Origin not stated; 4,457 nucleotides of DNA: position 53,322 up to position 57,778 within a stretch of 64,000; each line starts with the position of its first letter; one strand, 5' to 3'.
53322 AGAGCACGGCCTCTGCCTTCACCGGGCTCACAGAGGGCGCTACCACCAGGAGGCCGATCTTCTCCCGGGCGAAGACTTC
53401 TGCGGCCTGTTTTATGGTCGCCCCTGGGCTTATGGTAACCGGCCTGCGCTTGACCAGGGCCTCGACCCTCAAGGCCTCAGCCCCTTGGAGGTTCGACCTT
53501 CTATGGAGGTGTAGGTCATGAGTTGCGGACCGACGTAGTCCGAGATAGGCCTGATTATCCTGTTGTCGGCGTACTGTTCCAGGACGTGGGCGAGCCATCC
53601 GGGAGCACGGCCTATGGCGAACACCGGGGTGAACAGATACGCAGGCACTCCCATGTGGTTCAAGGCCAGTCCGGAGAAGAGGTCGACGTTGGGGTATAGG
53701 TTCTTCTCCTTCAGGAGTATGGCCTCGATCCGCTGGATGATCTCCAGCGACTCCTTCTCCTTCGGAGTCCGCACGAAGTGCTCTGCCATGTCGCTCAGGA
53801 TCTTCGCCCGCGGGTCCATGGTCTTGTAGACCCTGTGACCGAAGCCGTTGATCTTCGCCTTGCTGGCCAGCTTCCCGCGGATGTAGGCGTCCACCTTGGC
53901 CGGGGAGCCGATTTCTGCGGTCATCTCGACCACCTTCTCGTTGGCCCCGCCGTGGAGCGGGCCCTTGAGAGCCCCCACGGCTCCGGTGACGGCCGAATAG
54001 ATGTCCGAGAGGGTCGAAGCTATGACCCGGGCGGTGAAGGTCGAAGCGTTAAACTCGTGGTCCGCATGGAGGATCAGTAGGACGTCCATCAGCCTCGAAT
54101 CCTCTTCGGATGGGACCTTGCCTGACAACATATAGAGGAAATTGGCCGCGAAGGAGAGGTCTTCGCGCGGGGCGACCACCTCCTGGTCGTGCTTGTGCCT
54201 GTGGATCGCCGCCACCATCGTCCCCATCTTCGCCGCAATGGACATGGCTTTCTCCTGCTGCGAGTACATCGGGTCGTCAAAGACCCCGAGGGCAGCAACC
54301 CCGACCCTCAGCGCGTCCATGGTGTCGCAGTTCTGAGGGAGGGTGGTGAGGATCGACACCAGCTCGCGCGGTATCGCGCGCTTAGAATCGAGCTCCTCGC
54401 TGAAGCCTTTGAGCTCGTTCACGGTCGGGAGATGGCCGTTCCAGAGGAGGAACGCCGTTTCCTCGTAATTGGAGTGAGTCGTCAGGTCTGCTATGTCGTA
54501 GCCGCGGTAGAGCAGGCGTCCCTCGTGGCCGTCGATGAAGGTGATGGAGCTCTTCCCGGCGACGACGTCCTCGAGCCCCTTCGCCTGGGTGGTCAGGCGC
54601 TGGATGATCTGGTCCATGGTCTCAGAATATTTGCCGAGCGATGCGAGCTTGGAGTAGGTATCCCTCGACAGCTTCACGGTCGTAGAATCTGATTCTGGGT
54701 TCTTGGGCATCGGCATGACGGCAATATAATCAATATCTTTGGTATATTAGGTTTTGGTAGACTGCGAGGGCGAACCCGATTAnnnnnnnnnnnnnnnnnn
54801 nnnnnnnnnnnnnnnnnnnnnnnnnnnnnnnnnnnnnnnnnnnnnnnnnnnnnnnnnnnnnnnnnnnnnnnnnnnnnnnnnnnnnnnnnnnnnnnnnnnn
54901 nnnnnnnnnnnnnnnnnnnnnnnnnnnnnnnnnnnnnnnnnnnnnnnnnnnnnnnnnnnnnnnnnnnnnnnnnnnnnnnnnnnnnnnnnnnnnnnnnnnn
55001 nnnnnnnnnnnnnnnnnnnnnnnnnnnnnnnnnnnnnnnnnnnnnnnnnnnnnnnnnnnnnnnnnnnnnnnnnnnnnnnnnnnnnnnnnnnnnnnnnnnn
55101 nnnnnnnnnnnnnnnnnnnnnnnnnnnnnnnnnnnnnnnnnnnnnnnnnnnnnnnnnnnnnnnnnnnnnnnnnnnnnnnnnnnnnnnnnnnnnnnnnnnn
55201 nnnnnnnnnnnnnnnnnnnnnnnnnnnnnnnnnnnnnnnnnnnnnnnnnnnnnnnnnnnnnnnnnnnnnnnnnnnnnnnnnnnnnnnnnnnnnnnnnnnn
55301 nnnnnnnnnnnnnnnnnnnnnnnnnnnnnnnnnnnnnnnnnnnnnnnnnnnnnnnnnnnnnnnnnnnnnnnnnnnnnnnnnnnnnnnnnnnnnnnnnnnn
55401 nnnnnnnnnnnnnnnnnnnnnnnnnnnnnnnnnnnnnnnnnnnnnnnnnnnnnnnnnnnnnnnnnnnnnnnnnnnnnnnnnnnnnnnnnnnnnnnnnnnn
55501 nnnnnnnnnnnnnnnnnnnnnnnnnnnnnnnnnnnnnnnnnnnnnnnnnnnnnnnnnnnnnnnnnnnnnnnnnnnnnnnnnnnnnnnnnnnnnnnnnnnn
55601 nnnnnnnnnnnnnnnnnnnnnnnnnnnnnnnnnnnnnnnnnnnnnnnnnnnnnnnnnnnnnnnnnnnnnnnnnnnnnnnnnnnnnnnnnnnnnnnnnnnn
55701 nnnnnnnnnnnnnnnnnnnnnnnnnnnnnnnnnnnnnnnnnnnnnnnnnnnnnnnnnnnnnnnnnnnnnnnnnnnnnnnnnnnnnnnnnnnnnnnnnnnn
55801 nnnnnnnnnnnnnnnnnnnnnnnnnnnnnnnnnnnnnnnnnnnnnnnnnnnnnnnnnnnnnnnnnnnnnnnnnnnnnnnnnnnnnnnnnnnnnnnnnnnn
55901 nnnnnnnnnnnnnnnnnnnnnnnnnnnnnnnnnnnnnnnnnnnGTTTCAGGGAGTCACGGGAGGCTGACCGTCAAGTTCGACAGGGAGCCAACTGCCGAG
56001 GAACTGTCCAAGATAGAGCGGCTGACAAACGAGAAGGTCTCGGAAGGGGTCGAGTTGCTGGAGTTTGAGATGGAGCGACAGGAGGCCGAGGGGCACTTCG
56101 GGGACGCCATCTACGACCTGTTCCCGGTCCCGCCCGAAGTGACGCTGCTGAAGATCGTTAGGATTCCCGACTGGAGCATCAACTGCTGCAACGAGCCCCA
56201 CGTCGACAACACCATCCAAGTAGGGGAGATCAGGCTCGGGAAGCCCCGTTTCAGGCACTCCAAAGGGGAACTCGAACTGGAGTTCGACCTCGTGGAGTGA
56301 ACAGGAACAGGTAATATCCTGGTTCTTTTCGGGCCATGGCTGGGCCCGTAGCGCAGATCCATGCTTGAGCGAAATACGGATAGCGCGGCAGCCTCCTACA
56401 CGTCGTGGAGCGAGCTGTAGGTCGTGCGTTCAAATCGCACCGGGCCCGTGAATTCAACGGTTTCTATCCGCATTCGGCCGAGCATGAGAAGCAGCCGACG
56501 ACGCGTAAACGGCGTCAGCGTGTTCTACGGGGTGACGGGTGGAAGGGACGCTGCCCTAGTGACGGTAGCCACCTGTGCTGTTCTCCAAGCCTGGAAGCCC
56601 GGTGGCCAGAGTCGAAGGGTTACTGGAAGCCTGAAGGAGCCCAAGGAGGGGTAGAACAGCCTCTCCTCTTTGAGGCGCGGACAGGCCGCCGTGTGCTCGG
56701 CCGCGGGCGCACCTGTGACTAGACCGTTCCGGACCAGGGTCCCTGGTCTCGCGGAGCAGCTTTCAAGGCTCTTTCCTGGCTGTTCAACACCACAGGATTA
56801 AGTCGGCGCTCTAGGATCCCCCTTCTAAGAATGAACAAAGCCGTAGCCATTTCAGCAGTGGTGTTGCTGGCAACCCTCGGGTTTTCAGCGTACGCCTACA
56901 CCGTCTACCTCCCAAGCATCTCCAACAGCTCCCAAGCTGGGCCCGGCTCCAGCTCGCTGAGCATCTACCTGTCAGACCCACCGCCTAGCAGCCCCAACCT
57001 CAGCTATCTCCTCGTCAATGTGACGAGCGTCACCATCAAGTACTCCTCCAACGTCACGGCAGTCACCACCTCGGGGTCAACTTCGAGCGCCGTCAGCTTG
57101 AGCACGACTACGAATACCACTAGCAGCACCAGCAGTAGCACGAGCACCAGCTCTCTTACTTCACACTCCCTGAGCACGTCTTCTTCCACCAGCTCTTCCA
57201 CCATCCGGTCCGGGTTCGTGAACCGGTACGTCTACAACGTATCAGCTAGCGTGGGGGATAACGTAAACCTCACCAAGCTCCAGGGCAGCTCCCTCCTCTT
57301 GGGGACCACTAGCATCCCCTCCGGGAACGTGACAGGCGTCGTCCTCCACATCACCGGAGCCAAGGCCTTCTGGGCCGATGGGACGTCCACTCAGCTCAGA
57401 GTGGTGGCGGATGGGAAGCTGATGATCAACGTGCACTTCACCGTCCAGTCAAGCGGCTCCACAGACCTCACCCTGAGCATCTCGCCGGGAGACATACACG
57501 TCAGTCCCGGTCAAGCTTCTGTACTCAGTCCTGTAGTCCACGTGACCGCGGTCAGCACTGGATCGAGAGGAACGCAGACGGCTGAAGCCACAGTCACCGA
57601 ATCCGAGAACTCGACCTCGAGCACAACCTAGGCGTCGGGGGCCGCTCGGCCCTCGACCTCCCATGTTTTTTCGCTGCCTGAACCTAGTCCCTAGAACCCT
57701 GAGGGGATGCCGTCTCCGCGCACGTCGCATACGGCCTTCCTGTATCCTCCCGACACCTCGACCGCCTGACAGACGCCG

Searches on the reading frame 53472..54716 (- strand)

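Call 77: search_protein_families(library=pfam, proteins=[window:53472-54716:-], max_evalue=0.00001)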
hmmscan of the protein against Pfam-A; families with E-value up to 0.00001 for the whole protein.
window:53472-54716:- (415 aa): 1 family
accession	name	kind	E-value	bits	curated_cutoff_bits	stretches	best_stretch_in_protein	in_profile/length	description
PF00285.26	Citrate_synt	-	1.2e-135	452.7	27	1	47-390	1-356/357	Citrate synthase, C-terminal domain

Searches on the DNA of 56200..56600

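Call 8: search_rna_families(source=window, start=56200, end=56600, threshold=evalue, max_evalue=1, show_alignments=2)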
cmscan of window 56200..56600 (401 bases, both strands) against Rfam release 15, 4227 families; matches with E-value up to 1: 1.
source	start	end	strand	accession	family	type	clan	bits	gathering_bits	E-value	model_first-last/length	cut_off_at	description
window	56368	56440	+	RF00005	tRNA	Gene; tRNA;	CL00001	24.4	29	0.0068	9-63/71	no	tRNA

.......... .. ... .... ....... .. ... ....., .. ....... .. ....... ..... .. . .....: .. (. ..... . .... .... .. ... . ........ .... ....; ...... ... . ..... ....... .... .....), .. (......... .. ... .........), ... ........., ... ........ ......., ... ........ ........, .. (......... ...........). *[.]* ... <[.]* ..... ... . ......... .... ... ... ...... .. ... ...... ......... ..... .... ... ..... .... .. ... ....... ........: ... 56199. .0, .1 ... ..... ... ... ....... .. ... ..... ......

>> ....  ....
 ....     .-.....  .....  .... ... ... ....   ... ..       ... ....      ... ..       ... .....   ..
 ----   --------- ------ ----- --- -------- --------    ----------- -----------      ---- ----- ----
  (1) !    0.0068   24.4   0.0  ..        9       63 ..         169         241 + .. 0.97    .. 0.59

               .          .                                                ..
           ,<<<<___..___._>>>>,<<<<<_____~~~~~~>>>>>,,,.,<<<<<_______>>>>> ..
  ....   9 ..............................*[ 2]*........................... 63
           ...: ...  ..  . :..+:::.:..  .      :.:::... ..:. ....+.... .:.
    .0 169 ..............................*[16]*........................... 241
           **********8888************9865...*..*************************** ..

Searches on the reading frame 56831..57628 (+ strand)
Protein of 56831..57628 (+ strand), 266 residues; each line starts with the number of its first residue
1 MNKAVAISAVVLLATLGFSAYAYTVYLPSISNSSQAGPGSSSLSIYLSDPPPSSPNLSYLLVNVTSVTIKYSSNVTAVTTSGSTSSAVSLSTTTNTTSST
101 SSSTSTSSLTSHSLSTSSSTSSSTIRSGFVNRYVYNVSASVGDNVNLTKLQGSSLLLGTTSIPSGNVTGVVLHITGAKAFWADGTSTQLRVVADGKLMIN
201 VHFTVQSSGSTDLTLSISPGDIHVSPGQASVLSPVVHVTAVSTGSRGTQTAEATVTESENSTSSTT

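Call 77: search_protein_families(library=pfam, proteins=[window:56831-57628:+], max_evalue=0.00001)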
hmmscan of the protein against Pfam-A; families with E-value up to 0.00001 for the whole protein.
window:56831-57628:+ (266 aa): 1 family
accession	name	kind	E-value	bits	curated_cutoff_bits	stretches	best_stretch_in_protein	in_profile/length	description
PF14321.11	DUF4382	-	3.8e-09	37.3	25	1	41-218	2-118/136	Domain of unknown function (DUF4382)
